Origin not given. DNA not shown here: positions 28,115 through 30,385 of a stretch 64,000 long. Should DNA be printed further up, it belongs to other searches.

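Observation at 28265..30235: Deacetylase-flippase gene fusion (cytoplasmic CE4 domain fused to a Wzx transporter)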

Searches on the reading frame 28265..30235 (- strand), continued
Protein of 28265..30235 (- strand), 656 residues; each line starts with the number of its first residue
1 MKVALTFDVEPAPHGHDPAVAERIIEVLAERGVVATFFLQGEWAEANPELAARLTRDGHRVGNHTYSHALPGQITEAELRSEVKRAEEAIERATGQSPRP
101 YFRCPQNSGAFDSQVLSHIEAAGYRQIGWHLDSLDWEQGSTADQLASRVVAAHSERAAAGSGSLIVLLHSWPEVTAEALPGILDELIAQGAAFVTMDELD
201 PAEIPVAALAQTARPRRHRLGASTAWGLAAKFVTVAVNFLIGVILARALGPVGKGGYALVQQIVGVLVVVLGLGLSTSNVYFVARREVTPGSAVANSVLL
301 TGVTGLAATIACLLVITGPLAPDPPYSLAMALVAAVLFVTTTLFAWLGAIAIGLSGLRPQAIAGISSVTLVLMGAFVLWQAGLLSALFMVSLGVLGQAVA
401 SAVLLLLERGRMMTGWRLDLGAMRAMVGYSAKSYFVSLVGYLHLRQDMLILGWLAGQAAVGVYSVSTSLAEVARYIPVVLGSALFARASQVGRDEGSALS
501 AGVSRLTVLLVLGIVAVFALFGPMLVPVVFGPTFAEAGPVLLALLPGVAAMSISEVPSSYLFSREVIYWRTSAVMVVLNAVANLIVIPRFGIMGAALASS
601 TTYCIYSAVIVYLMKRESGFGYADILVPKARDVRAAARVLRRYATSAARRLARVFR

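Call 36: search_protein_representatives(alignment_id=A1)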
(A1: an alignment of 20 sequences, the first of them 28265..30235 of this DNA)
Query: 20 sequences, 646 profile positions. Proteins with E-value up to 0.001 (for the whole library): 112974; up to 1e-10: 53895; up to 1e-30: 4389. The best 150 are listed.
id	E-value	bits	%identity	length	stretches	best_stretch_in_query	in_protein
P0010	0.0e+00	1025.7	-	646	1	1-642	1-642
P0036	1.8e-205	700.8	-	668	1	2-639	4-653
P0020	3.5e-184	630.4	-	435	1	215-642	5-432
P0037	1.8e-171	588.5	-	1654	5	14-195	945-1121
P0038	6.1e-150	517.3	-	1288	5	14-195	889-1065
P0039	6.1e-140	484.2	-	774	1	212-642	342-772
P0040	3.9e-130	451.8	-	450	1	207-643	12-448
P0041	4.9e-115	402.0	-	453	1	202-639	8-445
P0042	4.5e-110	385.5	-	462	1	207-640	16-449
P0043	3.0e-107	376.2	-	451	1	207-642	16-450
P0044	3.4e-98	346.3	-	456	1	210-644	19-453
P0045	1.1e-92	328.1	-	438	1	214-643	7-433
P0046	6.4e-91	322.3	-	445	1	207-642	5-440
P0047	5.8e-89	315.8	-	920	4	19-198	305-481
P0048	9.8e-88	311.8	-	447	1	213-641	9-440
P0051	2.0e-82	294.2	-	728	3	3-195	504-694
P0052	2.1e-82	294.2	-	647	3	3-195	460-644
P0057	3.6e-74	266.9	-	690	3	17-195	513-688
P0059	1.0e-73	265.5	-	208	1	1-194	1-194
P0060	5.3e-73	263.1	-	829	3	4-195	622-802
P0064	7.1e-70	252.8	-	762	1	228-640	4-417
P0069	1.9e-66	241.4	-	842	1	226-632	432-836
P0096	2.0e-60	221.6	-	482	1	205-643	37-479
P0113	6.3e-59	216.6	-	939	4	21-192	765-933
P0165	5.9e-56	206.8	-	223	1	2-198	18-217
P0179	1.9e-55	205.1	-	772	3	3-194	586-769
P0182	2.8e-55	204.5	-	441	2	3-195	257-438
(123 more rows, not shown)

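Call 37: search_protein_families(library=pfam, proteins=[P0036, P0039, P0064, P0069, P0059, P0165, P0096], max_evalue=0.0001)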
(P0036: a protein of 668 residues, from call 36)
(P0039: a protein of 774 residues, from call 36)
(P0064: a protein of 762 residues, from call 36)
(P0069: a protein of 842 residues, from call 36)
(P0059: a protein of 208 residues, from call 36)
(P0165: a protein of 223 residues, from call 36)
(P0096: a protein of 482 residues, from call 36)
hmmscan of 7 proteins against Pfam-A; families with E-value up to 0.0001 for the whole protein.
P0036 (668 aa): 3 families
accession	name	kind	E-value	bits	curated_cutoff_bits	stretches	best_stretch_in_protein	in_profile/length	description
PF01522.26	Polysacc_deac_1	-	6e-25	88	23.1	1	3-126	7-123/124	Polysaccharide deacetylase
PF01943.22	Polysacc_synt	-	4.4e-17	62.9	28.2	1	234-499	4-271/274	Polysaccharide biosynthesis protein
PF13440.11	Polysacc_synt_3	-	2e-14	54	23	1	256-547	2-291/293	Polysaccharide biosynthesis protein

P0039 (774 aa): 2 families
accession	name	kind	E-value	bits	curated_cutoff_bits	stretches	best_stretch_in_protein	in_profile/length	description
PF01943.22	Polysacc_synt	-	5.6e-11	42.8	28.2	1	350-596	4-251/274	Polysaccharide biosynthesis protein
PF13440.11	Polysacc_synt_3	-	7.9e-09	35.6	23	1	372-664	2-292/293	Polysaccharide biosynthesis protein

P0064 (762 aa): 1 family
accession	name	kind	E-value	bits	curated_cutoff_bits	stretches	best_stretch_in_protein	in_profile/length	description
PF01943.22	Polysacc_synt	-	1.2e-05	25.3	28.2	1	3-255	11-263/274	Polysaccharide biosynthesis protein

P0069 (842 aa): 3 families
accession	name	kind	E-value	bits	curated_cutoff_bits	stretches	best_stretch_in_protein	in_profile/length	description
PF00534.26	Glycos_transf_1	-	2.2e-22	79.8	26.4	1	222-377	15-172/172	Glycosyl transferases group 1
PF13692.12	Glyco_trans_1_4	-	4.6e-20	72.8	27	1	224-363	3-142/142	Glycosyl transferases group 1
PF13524.12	Glyco_trans_1_2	-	3.3e-07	30.8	25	1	245-390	6-142/144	Glycosyl transferase-like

P0059 (208 aa): 1 family
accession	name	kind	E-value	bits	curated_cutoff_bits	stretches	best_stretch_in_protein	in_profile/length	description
PF01522.26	Polysacc_deac_1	-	1.1e-26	93.7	23.1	1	3-126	9-123/124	Polysaccharide deacetylase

P0165 (223 aa): 1 family
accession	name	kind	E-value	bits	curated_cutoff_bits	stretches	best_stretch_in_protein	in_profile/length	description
PF01522.26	Polysacc_deac_1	-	3e-27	95.5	23.1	1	18-143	8-124/124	Polysaccharide deacetylase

P0096 (482 aa): 3 families
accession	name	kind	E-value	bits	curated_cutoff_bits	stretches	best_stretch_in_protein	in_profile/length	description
PF01943.22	Polysacc_synt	-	4.1e-17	62.9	28.2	1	49-319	1-271/274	Polysaccharide biosynthesis protein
PF13440.11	Polysacc_synt_3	-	9.4e-12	45.2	23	1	73-367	1-291/293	Polysaccharide biosynthesis protein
PF03023.19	MurJ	-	1.4e-06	27.7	27.4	1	112-467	43-420/451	Lipid II flippase MurJ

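Call 38: find_related_loci(query=A1, collection=genome_contigs, flank=6000)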
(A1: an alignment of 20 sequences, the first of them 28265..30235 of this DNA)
Query A1 (656 aa) in genome_contigs; peptide patterns used: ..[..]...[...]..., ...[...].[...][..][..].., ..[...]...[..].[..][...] (x = any residue, [..] = any of these).
137 stretches matched a pattern; 80 encode a relative of the query (tblastn E <= 1e-3); 79 distinct loci.
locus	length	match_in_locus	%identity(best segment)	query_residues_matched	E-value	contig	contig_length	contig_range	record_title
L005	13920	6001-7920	58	1-644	0e+0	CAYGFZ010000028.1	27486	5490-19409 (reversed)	MAG TPA_asm: uncultured Coriobacteriaceae bacterium isolate ERP113451_co2_321 genome assembly, contig: NODE_1015_length_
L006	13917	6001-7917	64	1-643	0e+0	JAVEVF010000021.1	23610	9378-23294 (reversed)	MAG: Coriobacteriia bacterium isolate BF4_114 NODE_6382_length_23629_cov_4.042890_Biofilm4, whole genome shotgun sequenc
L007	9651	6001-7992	40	2-646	4e-152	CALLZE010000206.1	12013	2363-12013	MAG TPA_asm: uncultured Coriobacteriales bacterium isolate ERR1414267_bin.44_CONCOCT_v1.1_MAG genome assembly, contig: E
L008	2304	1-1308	57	220-656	2e-139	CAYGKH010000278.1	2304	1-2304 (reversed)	MAG TPA_asm: uncultured Coriobacteriaceae bacterium isolate ERP113451_co4_67 genome assembly, contig: NODE_48333_length_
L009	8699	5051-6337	39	214-643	5e-72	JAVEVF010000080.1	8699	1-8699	MAG: Coriobacteriia bacterium isolate BF4_114 NODE_27007_length_8699_cov_3.895824_Biofilm4, whole genome shotgun sequenc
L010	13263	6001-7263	37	228-649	5e-64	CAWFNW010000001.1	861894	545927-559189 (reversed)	MAG: uncultured Actinomycetes bacterium isolate MFD05942.bin.1.20 genome assembly, contig: contig_13808, whole genome sh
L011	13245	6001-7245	37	219-634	1e-54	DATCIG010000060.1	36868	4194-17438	MAG TPA_asm: Coriobacteriia bacterium isolate SMAG_U7853 k141_162910, whole genome shotgun sequence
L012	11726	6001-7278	37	228-650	2e-54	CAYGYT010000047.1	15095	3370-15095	MAG TPA_asm: uncultured Eubacteriales bacterium isolate ERP119294_co1_304 genome assembly, contig: NODE_5117_length_1509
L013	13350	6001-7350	32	196-650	3e-51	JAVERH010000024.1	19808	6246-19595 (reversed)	MAG: Coriobacteriia bacterium isolate BF1_105 scaffold_4225_c1_biofilm_2017, whole genome shotgun sequence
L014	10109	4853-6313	31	169-643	4e-47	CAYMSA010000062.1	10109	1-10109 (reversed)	MAG TPA_asm: uncultured Coriobacteriaceae bacterium isolate binchicken_co27_458 genome assembly, contig: NODE_11806_leng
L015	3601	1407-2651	29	236-647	2e-35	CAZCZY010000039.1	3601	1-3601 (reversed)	MAG TPA_asm: uncultured Candidatus Saccharibacteria bacterium isolate binchicken_co165_436 genome assembly, contig: k141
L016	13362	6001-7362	32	198-641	5e-34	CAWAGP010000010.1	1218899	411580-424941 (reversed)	MAG: uncultured Chloroflexia bacterium isolate MFD02416.bin.2.55 genome assembly, contig: contig_8227, whole genome shot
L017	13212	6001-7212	27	246-646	5e-33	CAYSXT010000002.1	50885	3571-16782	MAG TPA_asm: uncultured Candidatus Saccharibacteria bacterium isolate binchicken_co275_54 genome assembly, contig: NODE_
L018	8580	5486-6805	29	208-643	3e-33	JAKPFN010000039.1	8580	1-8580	MAG: Armatimonadota bacterium isolate JPMR_metabat.12_sub k141_616235, whole genome shotgun sequence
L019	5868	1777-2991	29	228-628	1e-31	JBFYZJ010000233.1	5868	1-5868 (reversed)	MAG: Candidatus Krumholzibacteriota bacterium isolate PPR_0432 k121_6206839, whole genome shotgun sequence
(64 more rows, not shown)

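Call 46: find_encoding_contigs(protein=P0020, flank=6000, max_places=2)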
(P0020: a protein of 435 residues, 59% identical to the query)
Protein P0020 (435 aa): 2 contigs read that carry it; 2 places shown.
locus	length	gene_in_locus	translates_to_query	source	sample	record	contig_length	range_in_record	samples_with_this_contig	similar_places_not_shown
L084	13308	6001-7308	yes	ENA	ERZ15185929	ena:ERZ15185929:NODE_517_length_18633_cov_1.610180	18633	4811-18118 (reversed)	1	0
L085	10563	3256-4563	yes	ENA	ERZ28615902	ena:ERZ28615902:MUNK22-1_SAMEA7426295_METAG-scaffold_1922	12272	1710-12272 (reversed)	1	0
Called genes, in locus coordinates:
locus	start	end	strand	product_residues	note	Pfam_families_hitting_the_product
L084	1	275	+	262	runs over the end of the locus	?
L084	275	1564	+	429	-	PF14522:Cytochrome_C7 (faint), PF14537:Cytochrom_c3_2 (faint)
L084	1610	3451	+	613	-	PF04932:Wzy_C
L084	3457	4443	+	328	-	PF13641:Glyco_tranf_2_3, PF00535:Glycos_transf_2, PF10111:Glyco_tranf_2_2, PF13632:Glyco_trans_2_3 (weak)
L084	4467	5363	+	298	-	PF00535:Glycos_transf_2, PF13641:Glyco_tranf_2_3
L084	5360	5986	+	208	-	PF01522:Polysacc_deac_1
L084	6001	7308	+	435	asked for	PF01943:Polysacc_synt, PF13440:Polysacc_synt_3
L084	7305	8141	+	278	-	PF00535:Glycos_transf_2, PF10111:Glyco_tranf_2_2 (weak), PF13641:Glyco_tranf_2_3, PF13632:Glyco_trans_2_3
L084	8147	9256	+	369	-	PF13579:Glyco_trans_4_4, PF13439:Glyco_transf_4, PF00534:Glycos_transf_1, PF13692:Glyco_trans_1_4, PF13524:Glyco_trans_1_2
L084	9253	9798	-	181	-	PF00534:Glycos_transf_1 (weak), PF13692:Glyco_trans_1_4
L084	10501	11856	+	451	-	PF14522:Cytochrome_C7 (faint)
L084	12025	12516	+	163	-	PF00694:Aconitase_C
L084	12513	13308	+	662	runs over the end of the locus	PF00912:Transgly, PF00905:Transpeptidase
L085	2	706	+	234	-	?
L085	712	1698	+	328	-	PF13641:Glyco_tranf_2_3, PF00535:Glycos_transf_2, PF10111:Glyco_tranf_2_2, PF13632:Glyco_trans_2_3 (weak)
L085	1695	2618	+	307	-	PF00535:Glycos_transf_2, PF13641:Glyco_tranf_2_3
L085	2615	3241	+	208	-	PF01522:Polysacc_deac_1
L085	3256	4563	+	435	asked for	PF01943:Polysacc_synt, PF13440:Polysacc_synt_3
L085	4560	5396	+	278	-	PF00535:Glycos_transf_2, PF10111:Glyco_tranf_2_2 (weak), PF13641:Glyco_tranf_2_3, PF13632:Glyco_trans_2_3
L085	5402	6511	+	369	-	PF13579:Glyco_trans_4_4, PF13439:Glyco_transf_4, PF00534:Glycos_transf_1, PF13692:Glyco_trans_1_4, PF13524:Glyco_trans_1_2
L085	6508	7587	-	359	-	PF13692:Glyco_trans_1_4 (weak), PF00534:Glycos_transf_1 (faint)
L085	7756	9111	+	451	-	PF14522:Cytochrome_C7 (faint)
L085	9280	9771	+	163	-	PF00694:Aconitase_C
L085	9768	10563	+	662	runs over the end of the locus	PF00912:Transgly, PF00905:Transpeptidase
